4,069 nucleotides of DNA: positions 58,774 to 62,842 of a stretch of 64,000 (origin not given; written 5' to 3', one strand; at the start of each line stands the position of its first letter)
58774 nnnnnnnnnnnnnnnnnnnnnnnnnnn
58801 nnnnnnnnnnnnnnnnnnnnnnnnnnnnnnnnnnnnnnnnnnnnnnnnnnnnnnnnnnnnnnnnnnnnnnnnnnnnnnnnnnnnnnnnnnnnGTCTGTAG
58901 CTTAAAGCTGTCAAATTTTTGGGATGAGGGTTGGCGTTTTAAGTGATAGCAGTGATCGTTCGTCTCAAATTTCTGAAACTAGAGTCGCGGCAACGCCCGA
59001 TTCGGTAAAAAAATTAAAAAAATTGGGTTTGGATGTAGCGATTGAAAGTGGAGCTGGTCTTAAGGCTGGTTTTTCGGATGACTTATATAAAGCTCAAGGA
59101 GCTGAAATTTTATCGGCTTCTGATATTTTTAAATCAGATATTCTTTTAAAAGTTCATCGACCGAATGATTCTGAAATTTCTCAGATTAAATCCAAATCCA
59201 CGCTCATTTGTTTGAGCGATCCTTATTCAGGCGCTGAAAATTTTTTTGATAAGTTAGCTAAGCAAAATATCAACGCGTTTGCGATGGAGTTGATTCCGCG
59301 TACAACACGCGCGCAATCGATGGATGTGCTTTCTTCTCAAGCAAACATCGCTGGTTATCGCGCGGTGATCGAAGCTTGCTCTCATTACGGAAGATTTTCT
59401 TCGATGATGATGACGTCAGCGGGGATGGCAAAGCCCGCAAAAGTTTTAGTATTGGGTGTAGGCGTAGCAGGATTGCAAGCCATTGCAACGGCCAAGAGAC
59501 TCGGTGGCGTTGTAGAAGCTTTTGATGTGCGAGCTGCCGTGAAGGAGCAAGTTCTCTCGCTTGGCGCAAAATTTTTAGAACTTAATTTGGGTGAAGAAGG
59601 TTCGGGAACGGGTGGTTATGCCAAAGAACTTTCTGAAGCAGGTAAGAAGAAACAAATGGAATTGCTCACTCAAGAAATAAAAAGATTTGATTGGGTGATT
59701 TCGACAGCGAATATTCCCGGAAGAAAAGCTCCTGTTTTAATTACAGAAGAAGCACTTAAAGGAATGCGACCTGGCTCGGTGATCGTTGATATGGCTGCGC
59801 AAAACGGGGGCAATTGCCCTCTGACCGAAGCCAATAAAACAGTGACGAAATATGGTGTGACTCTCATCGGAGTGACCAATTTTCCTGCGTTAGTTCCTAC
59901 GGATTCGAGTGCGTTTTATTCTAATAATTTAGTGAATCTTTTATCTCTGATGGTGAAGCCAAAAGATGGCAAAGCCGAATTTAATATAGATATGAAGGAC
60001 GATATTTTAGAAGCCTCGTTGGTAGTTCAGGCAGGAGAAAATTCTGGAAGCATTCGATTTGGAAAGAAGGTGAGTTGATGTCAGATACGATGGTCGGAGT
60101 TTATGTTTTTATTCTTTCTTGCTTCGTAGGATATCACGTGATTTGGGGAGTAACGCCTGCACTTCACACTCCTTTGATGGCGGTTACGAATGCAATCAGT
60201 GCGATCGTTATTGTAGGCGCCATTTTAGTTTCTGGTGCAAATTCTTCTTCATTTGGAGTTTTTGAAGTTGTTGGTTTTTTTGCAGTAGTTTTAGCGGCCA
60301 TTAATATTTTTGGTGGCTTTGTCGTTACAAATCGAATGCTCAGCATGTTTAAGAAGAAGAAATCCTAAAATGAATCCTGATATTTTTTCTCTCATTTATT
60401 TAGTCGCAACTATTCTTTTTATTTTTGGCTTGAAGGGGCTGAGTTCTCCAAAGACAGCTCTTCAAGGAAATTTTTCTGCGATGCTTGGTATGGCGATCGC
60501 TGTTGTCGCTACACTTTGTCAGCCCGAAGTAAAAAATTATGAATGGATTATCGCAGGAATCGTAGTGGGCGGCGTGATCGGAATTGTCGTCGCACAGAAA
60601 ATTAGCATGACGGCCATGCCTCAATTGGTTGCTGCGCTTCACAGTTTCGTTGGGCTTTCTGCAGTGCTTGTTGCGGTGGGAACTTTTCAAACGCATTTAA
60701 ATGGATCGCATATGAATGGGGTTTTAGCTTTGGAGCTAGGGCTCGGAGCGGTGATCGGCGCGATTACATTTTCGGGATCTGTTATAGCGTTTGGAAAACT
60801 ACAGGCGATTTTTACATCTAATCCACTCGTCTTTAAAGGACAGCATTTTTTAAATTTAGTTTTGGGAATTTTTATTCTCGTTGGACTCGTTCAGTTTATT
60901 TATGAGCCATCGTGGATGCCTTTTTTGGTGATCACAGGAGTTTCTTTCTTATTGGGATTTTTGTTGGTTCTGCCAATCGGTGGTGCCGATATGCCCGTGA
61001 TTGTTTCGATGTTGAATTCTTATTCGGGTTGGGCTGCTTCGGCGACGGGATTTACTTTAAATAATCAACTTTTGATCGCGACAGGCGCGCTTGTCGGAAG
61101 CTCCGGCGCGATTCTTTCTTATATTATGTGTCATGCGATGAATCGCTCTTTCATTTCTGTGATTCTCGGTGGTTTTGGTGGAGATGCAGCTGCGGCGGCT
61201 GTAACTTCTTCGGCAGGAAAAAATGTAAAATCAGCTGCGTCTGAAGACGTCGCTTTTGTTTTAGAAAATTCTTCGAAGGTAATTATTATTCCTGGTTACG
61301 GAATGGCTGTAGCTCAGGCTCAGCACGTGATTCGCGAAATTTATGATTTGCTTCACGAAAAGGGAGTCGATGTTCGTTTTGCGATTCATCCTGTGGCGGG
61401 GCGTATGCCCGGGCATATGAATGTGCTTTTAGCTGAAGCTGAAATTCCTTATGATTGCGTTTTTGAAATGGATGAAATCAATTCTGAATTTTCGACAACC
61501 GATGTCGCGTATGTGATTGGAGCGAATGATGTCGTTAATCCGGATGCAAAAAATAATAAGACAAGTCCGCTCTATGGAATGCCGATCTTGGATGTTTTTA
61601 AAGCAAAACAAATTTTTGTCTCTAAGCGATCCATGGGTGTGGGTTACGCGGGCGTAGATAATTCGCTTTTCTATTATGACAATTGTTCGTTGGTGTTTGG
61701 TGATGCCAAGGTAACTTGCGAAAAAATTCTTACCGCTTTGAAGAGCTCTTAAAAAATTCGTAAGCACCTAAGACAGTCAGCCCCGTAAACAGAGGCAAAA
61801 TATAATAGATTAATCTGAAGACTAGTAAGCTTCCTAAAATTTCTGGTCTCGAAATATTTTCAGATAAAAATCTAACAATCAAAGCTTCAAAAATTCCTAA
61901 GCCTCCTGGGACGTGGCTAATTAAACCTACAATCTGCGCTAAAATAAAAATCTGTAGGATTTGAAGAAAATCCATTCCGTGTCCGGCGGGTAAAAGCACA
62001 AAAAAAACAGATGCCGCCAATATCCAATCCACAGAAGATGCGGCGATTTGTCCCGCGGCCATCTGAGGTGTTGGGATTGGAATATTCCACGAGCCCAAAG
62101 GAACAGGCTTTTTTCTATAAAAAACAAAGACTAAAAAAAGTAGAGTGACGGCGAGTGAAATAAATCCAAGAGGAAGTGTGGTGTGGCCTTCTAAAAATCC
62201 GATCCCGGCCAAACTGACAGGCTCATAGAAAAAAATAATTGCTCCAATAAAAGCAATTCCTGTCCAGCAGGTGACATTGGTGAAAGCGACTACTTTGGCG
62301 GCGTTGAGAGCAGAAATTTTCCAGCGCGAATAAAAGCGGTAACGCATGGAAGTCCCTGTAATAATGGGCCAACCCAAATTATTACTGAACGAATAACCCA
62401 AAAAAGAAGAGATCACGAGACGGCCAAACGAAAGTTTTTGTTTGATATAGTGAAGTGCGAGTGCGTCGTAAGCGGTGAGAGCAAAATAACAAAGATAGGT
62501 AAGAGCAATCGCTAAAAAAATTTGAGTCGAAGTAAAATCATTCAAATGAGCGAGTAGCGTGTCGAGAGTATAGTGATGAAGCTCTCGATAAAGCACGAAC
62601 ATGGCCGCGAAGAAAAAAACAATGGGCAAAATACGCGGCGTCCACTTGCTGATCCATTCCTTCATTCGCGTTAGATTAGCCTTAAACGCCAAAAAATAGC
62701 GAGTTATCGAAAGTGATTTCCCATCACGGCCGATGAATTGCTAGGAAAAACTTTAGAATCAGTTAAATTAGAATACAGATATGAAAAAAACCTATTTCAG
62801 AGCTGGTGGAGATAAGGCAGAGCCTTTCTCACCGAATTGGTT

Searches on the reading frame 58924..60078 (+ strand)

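Call 42: search_protein_families(library=pfam, proteins=[window:58924-60078:+], max_evalue=0.00001)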
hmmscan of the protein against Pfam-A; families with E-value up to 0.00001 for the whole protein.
window:58924-60078:+ (384 aa): 2 families
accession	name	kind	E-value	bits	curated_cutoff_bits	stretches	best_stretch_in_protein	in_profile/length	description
PF01262.27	AlaDh_PNT_C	-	5.3e-62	209.5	23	1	147-372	1-210/214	Alanine dehydrogenase/PNT, C-terminal domain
PF05222.21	AlaDh_PNT_N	-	1.6e-39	135.7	30.4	1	17-143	9-136/136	Alanine dehydrogenase/PNT, N-terminal domain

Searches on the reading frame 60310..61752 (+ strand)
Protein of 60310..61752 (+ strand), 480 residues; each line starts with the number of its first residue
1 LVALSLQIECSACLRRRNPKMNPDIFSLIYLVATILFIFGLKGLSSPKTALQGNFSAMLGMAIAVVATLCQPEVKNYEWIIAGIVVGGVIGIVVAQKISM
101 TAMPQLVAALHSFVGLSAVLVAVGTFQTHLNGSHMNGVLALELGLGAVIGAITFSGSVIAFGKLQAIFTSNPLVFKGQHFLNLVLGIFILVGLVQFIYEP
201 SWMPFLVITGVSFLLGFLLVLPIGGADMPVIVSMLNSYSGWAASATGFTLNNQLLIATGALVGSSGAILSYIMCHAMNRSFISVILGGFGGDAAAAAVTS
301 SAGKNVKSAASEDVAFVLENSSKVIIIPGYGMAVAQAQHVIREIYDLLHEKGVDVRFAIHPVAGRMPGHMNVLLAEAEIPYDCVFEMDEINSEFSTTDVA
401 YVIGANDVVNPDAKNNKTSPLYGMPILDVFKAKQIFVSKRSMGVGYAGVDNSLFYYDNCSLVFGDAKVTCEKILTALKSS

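Call 42: search_protein_families(library=pfam, proteins=[window:60310-61752:+], max_evalue=0.00001)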
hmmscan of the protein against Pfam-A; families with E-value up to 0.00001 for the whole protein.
window:60310-61752:+ (480 aa): 1 family
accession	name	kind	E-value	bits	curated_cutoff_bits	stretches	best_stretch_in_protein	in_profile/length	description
PF02233.22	PNTB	-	2.9e-193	643.4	31.7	1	28-475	3-455/456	NAD(P) transhydrogenase beta subunit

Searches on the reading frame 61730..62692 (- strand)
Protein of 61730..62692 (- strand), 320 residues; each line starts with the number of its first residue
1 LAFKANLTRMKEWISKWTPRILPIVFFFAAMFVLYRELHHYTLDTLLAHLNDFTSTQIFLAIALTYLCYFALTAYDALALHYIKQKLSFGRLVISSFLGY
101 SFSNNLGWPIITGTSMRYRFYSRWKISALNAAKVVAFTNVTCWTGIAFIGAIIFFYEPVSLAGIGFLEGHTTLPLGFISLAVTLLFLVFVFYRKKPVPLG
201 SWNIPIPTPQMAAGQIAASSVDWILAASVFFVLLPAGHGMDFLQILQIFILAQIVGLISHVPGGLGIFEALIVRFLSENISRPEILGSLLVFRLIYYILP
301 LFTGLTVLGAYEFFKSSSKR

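Call 42: search_protein_families(library=pfam, proteins=[window:61730-62692:-], max_evalue=0.00001)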
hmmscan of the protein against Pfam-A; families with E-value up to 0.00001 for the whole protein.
window:61730-62692:- (320 aa): 1 family
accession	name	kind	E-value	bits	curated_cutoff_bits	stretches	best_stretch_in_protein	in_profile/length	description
PF03706.18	LPG_synthase_TM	-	5.5e-08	33.1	33.4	1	22-304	3-302/302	Lysylphosphatidylglycerol synthase TM region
